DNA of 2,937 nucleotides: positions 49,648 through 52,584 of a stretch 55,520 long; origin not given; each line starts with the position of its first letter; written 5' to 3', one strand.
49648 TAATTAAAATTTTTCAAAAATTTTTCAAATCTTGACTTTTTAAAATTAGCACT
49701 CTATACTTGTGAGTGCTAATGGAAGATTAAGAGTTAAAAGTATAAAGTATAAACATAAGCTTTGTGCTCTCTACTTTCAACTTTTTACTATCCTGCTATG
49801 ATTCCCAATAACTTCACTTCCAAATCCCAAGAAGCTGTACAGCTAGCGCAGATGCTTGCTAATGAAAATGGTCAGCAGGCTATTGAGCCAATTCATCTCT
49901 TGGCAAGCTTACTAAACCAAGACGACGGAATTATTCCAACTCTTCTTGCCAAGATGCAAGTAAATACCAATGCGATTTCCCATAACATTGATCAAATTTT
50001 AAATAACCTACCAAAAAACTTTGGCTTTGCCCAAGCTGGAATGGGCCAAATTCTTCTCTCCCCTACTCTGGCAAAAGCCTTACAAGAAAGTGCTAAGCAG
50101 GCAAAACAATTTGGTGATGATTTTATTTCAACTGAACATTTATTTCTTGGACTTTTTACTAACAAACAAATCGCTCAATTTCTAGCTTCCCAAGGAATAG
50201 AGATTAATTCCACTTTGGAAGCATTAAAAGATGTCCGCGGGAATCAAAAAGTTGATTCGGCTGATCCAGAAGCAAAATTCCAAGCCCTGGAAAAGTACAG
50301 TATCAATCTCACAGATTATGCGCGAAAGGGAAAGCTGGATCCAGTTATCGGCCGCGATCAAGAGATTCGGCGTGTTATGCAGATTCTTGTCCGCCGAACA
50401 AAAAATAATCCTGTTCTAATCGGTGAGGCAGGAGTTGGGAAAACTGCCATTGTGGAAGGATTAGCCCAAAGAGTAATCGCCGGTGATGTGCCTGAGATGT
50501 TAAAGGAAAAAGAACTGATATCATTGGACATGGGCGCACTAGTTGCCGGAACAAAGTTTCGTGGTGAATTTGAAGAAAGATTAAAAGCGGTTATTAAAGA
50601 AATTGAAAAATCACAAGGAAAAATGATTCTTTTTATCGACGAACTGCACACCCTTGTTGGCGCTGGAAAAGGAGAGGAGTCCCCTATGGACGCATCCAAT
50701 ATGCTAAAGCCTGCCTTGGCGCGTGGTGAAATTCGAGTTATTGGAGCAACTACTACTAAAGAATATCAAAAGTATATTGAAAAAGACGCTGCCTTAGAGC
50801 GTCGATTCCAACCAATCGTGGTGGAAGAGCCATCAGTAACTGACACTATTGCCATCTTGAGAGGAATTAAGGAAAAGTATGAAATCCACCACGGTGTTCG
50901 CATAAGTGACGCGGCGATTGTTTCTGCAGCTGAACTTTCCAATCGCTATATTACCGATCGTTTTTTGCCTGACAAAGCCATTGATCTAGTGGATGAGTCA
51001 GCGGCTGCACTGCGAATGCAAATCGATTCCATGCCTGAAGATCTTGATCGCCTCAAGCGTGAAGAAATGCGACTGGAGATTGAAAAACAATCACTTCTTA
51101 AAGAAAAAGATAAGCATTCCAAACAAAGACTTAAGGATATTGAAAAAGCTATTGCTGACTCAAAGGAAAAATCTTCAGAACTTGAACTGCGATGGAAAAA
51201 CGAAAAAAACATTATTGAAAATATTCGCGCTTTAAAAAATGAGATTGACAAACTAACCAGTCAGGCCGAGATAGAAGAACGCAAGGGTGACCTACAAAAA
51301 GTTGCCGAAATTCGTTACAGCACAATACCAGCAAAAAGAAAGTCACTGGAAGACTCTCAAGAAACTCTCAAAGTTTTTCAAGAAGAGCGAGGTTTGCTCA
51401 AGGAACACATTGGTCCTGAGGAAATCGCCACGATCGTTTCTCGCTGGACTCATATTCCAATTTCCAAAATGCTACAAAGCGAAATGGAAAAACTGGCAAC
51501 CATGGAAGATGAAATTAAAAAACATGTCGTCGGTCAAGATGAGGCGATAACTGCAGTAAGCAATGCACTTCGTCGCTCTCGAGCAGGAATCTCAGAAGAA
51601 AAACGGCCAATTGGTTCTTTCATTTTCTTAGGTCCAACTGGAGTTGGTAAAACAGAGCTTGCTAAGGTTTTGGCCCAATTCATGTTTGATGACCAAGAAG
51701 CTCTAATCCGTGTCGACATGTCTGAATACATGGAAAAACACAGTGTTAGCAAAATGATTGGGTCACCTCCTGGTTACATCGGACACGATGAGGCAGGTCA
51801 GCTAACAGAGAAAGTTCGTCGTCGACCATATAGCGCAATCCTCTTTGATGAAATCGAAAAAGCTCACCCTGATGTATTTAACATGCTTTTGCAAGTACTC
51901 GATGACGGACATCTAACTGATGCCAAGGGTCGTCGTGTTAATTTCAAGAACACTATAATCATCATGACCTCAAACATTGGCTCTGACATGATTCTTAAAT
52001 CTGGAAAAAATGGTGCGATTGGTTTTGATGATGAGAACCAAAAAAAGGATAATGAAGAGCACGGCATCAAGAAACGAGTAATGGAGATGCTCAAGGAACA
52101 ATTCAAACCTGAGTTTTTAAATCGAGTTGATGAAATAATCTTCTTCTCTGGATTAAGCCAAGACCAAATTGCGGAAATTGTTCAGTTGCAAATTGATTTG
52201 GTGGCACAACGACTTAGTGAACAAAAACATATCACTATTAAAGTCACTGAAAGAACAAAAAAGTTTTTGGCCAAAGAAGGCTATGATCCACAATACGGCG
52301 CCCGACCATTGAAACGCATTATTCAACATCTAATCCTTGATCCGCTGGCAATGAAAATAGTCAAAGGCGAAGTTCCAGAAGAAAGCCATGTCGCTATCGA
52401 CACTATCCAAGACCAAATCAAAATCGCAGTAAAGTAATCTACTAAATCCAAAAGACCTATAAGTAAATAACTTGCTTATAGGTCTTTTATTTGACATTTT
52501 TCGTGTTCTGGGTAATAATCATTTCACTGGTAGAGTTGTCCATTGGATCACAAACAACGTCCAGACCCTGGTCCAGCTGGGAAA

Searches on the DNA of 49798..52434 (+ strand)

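Call 54: search_rna_families(sources=[L028, L005, L006, L007, L030, L011], threshold=evalue, max_evalue=1)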
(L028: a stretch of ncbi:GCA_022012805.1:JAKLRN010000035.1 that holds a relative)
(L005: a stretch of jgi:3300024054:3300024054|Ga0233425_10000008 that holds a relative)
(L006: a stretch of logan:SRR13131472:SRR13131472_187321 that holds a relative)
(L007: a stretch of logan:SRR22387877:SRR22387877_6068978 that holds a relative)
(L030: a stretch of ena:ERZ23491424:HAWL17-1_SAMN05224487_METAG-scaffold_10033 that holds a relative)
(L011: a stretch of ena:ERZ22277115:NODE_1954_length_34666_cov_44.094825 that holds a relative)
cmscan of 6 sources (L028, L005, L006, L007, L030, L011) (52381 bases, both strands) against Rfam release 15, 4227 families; matches with E-value up to 1: 8.
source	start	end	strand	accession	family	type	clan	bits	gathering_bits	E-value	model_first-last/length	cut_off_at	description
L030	5114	5187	+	RF00005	tRNA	Gene; tRNA;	CL00001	65.8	29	3.6e-12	1-71/71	no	tRNA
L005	9274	9347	+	RF00005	tRNA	Gene; tRNA;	CL00001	64.8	29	7e-12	1-71/71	no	tRNA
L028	2845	2881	+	RF01323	CRISPR-DR10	Gene; CRISPR;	-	42.4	39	1.6e-06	1-37/37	no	CRISPR RNA direct repeat element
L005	11382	11449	+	RF02074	STnc240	Gene; sRNA;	-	33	55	0.37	1-77/77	no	Enterobacterial sRNA STnc240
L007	4742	4794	-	RF00005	tRNA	Gene; tRNA;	CL00001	31.3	29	0.012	20-71/71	5'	tRNA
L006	8792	8829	+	RF01323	CRISPR-DR10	Gene; CRISPR;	-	25.8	39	0.13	1-37/37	no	CRISPR RNA direct repeat element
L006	10150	10247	+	RF02602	BASRCI414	Gene; sRNA;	-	23.6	270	0.13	1-229/229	no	Brucella sRNA CI414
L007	2919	2970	+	RF01304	sR5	Gene; snRNA; snoRNA; CD-box;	-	21.5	40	0.85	1-53/53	no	Small nucleolar RNA sR5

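Call 55: search_rna_families(source=L028, start=2700, end=3300, threshold=evalue, max_evalue=5, show_alignments=4)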
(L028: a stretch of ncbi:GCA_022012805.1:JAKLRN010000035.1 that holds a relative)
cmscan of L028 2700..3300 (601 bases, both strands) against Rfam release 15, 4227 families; matches with E-value up to 5: 4.
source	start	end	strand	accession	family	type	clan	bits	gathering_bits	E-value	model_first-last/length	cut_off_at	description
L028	2845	2881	+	RF01323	CRISPR-DR10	Gene; CRISPR;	-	42.4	39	1.9e-08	1-37/37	no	CRISPR RNA direct repeat element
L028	2846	2881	-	RF01345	CRISPR-DR35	Gene; CRISPR;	-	20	35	0.3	1-36/36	no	CRISPR RNA direct repeat element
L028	2843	2881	-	RF01367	CRISPR-DR54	Gene; CRISPR;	-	18.6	39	0.63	1-37/37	no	CRISPR RNA direct repeat element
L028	3111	3146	+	RF01100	PK-BYV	Cis-reg;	-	17.6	50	0.42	1-40/40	no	3'-terminal pseudoknot in BYV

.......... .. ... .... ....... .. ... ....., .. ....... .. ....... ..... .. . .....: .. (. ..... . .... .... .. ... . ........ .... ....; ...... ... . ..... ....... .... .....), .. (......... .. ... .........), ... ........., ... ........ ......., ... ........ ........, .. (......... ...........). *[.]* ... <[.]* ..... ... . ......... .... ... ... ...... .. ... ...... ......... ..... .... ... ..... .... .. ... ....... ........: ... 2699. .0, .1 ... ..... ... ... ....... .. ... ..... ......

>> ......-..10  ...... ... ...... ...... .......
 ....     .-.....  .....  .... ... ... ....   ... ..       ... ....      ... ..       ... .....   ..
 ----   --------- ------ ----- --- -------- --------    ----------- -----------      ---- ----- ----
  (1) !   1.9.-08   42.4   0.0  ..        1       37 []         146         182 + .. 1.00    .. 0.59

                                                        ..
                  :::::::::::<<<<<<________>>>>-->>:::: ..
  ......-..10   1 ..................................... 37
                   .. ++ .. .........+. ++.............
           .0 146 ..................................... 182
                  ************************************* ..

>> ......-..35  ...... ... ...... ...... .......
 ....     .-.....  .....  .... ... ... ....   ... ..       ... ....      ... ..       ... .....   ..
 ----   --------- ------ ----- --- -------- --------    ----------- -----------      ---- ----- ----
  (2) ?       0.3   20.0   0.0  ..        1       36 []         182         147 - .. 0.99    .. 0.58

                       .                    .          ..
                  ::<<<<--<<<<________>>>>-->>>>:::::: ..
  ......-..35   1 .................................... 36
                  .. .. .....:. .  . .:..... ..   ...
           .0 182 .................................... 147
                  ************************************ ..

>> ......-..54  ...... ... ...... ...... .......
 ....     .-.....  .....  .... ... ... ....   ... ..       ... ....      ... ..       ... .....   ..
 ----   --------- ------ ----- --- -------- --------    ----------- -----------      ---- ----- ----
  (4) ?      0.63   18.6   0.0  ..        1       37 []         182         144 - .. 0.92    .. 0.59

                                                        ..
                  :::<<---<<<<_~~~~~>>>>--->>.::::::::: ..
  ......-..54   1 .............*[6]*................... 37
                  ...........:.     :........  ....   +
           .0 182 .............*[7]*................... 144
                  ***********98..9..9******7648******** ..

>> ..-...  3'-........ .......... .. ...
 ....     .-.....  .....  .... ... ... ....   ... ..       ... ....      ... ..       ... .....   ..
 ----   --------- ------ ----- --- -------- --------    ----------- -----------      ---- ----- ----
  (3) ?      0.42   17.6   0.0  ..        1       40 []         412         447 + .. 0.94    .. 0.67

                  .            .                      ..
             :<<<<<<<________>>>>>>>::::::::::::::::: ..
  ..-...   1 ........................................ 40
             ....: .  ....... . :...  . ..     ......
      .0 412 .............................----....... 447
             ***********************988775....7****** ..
